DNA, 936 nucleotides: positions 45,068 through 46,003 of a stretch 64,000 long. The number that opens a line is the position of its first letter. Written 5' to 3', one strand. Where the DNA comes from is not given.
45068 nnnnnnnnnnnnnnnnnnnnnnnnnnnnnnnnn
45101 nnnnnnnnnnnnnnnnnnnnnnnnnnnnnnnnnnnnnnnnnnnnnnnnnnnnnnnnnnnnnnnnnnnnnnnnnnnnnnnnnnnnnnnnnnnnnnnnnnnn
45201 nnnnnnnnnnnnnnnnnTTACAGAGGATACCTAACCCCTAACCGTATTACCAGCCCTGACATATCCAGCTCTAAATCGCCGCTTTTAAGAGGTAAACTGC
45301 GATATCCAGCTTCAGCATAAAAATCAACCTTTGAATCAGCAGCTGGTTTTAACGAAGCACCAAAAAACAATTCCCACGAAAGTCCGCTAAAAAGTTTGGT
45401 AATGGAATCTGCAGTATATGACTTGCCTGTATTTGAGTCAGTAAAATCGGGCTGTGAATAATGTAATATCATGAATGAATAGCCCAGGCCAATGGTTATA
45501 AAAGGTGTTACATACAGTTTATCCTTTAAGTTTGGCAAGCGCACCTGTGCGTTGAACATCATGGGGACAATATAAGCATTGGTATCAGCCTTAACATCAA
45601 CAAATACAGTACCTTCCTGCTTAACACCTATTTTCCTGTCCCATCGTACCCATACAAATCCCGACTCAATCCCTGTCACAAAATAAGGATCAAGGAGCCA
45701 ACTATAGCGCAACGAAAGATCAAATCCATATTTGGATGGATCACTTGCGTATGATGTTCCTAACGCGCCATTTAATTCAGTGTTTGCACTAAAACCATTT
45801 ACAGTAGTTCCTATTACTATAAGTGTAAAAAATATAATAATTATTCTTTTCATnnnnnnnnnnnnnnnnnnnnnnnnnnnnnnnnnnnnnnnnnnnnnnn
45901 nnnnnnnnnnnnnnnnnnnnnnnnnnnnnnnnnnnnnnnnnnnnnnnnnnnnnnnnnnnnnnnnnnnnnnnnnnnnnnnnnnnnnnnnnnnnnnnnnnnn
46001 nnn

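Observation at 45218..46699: Second lipoprotein/beta-barrel pair (locus 2), divergently arranged, paralogous lipoprotein with WCGCC...SCCI tail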

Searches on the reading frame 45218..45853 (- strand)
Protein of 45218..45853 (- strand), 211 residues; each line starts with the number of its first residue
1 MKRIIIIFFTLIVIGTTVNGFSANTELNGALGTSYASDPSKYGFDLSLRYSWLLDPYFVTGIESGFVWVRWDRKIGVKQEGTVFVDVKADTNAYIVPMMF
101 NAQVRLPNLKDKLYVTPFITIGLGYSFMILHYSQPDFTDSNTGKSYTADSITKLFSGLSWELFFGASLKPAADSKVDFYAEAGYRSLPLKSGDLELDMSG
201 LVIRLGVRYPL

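Call 5: search_protein_families(library=pfam, proteins=[window:45218-45853:-], max_evalue=1)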
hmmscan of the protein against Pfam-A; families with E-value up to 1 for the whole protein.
window:45218-45853:- (211 aa): 3 families
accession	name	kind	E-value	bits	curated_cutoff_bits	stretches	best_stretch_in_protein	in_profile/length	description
PF13505.12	OMP_b-brl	-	6.4e-05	23.6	28.7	1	33-208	36-174/175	Outer membrane protein beta-barrel domain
PF13283.12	NfrA_C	-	0.006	16.6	25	1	89-180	80-154/173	Bacteriophage N adsorption protein A C-term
PF13568.12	OMP_b-brl_2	-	0.017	15.6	27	1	54-172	50-158/175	Outer membrane protein beta-barrel domain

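Call 9: search_protein_families(library=ncbifam, proteins=[window:45218-45853:-], max_evalue=1)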
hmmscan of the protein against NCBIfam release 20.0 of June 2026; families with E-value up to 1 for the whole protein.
window:45218-45853:- (211 aa): 2 families
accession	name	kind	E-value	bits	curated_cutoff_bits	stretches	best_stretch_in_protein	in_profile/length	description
TIGR04429.1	Phr_nterm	subfamily_domain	0.0047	17.3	25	1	1-24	1-24/28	Phr family secreted Rap phosphatase inhibitor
NF049866.1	outer_TDE1717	subfamily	0.065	13.2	135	0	60-124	117-176/210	TDE1717 family outer membrane beta-barrel protein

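Call 14: find_homologous_proteins(query=window:45218-45853:-)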
Query window:45218-45853:- (211 aa): 55 proteins with E <= 0.001 among 147 candidates.
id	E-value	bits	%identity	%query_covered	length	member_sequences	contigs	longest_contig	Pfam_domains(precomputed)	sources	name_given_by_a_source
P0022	3.6e-136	470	100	100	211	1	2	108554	-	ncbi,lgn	-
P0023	8.5e-119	413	86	100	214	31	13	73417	PF13505.13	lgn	-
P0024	4.3e-114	398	80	100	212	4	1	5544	PF13505.13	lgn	-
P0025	1.5e-109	383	80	100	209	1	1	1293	PF13505.13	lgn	-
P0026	2.6e-106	372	78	100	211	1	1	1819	PF13505.13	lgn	-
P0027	1.5e-102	360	73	100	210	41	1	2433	PF13505.13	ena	-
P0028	9.2e-76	272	56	100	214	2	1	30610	PF13505.13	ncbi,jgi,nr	ncbi:MAG: outer membrane beta-barrel protein [Spirochaetes bacterium]|jgi:hypothetical protein|nr:ou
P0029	9.8e-75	269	56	100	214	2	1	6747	PF13505.13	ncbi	-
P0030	8.3e-74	266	55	100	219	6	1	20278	PF13505.13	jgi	-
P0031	8.7e-73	263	55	100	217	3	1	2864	PF13505.13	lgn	-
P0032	1.3e-72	262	54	100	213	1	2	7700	PF13505.13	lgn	-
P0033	2.4e-72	261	55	100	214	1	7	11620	PF13505.13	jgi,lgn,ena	-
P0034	2.7e-72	261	55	100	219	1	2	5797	PF13505.13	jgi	-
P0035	2.7e-72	261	55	100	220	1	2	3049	PF13505.13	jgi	jgi:opacity protein-like surface antigen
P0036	3.8e-72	261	56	100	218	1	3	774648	PF13505.13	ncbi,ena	-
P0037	4.9e-72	260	55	100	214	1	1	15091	PF13505.13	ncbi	-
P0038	1.6e-71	259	55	100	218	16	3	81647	PF13505.13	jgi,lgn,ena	-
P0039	2.0e-71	258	55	100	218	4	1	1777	PF13505.13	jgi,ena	-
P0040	3.3e-71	258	53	100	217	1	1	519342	PF13505.13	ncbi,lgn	ncbi:MAG: outer membrane beta-barrel protein [Spirochaetota bacterium]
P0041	5.1e-71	257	53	100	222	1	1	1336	PF13505.13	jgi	-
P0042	6.6e-71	257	55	100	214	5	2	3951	PF13505.13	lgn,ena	-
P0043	1.1e-70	256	59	90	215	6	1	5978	PF13505.13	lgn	-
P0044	1.5e-70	255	55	100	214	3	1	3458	PF13505.13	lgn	-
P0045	2.1e-70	255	52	100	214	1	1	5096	PF13505.13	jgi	-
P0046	3.6e-70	254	51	100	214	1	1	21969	PF13505.13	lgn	-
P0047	6.7e-70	253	54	100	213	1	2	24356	PF13505.13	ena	-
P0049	6.7e-68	247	52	100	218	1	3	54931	PF13505.13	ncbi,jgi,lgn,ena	-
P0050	1.8e-67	245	52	100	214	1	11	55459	PF13505.13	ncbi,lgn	-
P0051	3.1e-66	241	53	100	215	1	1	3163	PF13505.13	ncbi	-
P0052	1.7e-65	239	51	100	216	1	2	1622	PF13505.13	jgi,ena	-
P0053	1.0e-64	236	52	100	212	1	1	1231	PF13505.13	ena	-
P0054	1.5e-64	236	52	90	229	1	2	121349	PF13505.13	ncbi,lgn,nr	ncbi:MAG: outer membrane beta-barrel protein [Spirochaetota bacterium]|nr:outer membrane beta-barrel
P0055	6.4e-64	234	52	100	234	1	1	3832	PF13505.13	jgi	jgi:hypothetical protein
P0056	3.6e-63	231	51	99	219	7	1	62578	PF13505.13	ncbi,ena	-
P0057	1.8e-62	229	50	100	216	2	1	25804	PF13505.13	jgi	jgi:hypothetical protein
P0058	4.4e-62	228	49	100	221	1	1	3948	PF13505.13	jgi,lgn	jgi:hypothetical protein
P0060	3.5e-60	222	49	92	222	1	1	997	PF13505.13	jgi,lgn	-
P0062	6.6e-58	214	46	100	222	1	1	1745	PF13505.13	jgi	jgi:opacity protein-like surface antigen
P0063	1.2e-57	213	45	100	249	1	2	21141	PF13505.13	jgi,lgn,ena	-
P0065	4.6e-51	192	44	100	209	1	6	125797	-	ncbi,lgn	-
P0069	1.8e-41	160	39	99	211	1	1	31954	PF13505.13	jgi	jgi:hypothetical protein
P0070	2.2e-41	160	45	94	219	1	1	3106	PF13505.13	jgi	jgi:opacity protein-like surface antigen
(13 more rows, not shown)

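Call 17: find_encoding_contigs(protein=P0028, flank=4000, max_places=2)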
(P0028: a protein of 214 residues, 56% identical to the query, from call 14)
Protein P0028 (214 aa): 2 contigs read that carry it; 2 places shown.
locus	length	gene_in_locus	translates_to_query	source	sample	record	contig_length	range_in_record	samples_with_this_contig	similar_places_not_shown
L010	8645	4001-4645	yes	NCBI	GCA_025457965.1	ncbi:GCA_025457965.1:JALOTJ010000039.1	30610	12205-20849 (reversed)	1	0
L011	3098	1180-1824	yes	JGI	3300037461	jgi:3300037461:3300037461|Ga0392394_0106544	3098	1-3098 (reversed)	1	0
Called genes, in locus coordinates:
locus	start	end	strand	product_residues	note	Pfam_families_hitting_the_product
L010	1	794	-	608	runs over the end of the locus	PF08439:Peptidase_M3_N, PF01432:Peptidase_M3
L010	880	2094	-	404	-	PF22020:RlmL_1st, PF01170:UPF0020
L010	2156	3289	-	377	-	PF05958:tRNA_U5-meth_tr, PF03602:Cons_hypoth95 (weak), PF05175:MTS, PF02475:TRM5-TYW2_MTfase (weak), PF13847:Methyltransf_31 (weak), PF13649:Methyltransf_25 (weak)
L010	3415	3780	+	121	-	-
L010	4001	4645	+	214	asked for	PF13505:OMP_b-brl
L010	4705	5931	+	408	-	PF00144:Beta-lactamase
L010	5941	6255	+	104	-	-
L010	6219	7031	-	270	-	PF01209:Ubie_methyltran, PF05148:Methyltransf_8 (weak), PF13489:Methyltransf_23, PF07021:MetW (weak), PF13847:Methyltransf_31, PF08241:Methyltransf_11, PF08242:Methyltransf_12, PF13649:Methyltransf_25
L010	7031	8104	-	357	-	PF04055:Radical_SAM, PF19288:CofH_C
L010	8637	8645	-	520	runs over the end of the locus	PF00884:Sulfatase, PF01663:Phosphodiest, PF16347:SGSH_C, PF14707:Sulfatase_C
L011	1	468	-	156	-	?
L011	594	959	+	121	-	-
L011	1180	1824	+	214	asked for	PF13505:OMP_b-brl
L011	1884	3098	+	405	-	?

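Call 18: find_encoding_contigs(protein=P0036, flank=4000, max_places=2)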
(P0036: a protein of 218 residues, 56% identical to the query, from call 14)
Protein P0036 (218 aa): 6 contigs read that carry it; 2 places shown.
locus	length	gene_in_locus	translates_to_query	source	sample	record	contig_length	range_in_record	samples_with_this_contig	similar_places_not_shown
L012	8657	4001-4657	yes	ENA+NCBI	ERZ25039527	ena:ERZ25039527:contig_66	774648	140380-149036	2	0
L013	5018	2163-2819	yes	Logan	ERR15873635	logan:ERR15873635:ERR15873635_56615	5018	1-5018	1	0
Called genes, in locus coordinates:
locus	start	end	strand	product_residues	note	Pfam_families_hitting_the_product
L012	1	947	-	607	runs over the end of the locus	PF08439:Peptidase_M3_N, PF01432:Peptidase_M3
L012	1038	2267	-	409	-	PF22020:RlmL_1st, PF01170:UPF0020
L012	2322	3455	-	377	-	PF02475:TRM5-TYW2_MTfase (weak), PF05958:tRNA_U5-meth_tr, PF03602:Cons_hypoth95 (weak), PF05175:MTS, PF13847:Methyltransf_31 (weak), PF13649:Methyltransf_25 (weak)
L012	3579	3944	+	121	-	-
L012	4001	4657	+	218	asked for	PF13505:OMP_b-brl (weak)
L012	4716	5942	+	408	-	PF00144:Beta-lactamase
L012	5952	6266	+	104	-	-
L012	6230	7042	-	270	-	PF01209:Ubie_methyltran, PF13489:Methyltransf_23, PF05148:Methyltransf_8 (faint), PF13847:Methyltransf_31, PF08241:Methyltransf_11, PF08242:Methyltransf_12, PF13649:Methyltransf_25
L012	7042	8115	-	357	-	PF04055:Radical_SAM, PF19288:CofH_C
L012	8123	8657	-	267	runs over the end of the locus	PF02621:VitK2_biosynth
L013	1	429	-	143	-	?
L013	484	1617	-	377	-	PF02475:TRM5-TYW2_MTfase (weak), PF05958:tRNA_U5-meth_tr, PF03602:Cons_hypoth95 (weak), PF05175:MTS, PF13847:Methyltransf_31 (weak), PF13649:Methyltransf_25 (weak)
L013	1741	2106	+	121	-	-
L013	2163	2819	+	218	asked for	PF13505:OMP_b-brl (weak)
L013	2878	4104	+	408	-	PF00144:Beta-lactamase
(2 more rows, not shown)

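Call 19: find_encoding_contigs(protein=P0065, flank=4000, max_places=2)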
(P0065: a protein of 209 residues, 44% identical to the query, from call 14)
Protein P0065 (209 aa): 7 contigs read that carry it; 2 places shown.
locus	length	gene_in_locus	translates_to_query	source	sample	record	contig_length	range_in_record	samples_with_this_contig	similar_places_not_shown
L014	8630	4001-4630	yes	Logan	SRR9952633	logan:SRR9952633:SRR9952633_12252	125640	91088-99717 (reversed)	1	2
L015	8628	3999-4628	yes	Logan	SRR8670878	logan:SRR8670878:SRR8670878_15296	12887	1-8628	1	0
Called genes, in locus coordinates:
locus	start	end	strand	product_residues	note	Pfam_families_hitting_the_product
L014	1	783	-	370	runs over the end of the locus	PF02463:SMC_N, PF13175:AAA_15 (weak), PF13476:AAA_23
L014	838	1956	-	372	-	PF00712:DNA_pol3_beta, PF02767:DNA_pol3_beta_2, PF02768:DNA_pol3_beta_3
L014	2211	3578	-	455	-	PF11638:DnaA_N, PF00308:Bac_DnaA, PF01695:IstB_IS21, PF00004:AAA (weak), PF08299:Bac_DnaA_C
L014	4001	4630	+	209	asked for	-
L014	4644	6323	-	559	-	PF13625:Helicase_C_3, PF04851:ResIII, PF16203:ERCC3_RAD25_C, PF00271:Helicase_C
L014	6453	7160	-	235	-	-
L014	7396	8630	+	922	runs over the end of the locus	PF00133:tRNA-synt_1, PF01406:tRNA-synt_1e (faint), PF09334:tRNA-synt_1g, PF01921:tRNA-synt_1f (weak), PF08264:Anticodon_1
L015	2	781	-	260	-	?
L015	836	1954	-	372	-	PF00712:DNA_pol3_beta, PF02767:DNA_pol3_beta_2, PF02768:DNA_pol3_beta_3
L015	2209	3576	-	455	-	PF11638:DnaA_N, PF00308:Bac_DnaA, PF01695:IstB_IS21, PF00004:AAA (weak), PF08299:Bac_DnaA_C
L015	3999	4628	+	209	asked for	-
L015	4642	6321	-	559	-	PF13625:Helicase_C_3, PF04851:ResIII, PF16203:ERCC3_RAD25_C, PF00271:Helicase_C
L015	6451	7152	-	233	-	-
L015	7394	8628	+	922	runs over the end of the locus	PF00133:tRNA-synt_1, PF01406:tRNA-synt_1e (faint), PF09334:tRNA-synt_1g, PF01921:tRNA-synt_1f (weak), PF08264:Anticodon_1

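Call 66: search_solved_structures(query=A3, max_evalue=1)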
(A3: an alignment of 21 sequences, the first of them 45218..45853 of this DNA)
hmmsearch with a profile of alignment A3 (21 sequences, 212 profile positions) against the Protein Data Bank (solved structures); distinct sequences matched with E-value up to 1: 5.
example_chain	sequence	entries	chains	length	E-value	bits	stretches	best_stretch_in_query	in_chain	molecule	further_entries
6vr2_A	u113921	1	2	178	0.12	15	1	110-183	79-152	Aminoglycoside 2'-N-acetyltransferase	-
6vou_A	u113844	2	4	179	0.12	15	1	110-183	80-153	Aminoglycoside 2'-N-acetyltransferase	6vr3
6vta_A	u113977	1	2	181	0.13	15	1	110-183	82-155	Aminoglycoside 2'-N-acetyltransferase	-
7jzs_A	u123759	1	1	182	0.13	15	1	110-183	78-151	Aminoglycoside 2'-N-acetyltransferase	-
5us1_A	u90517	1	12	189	0.14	14.9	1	110-183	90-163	Aminoglycoside 2'-N-acetyltransferase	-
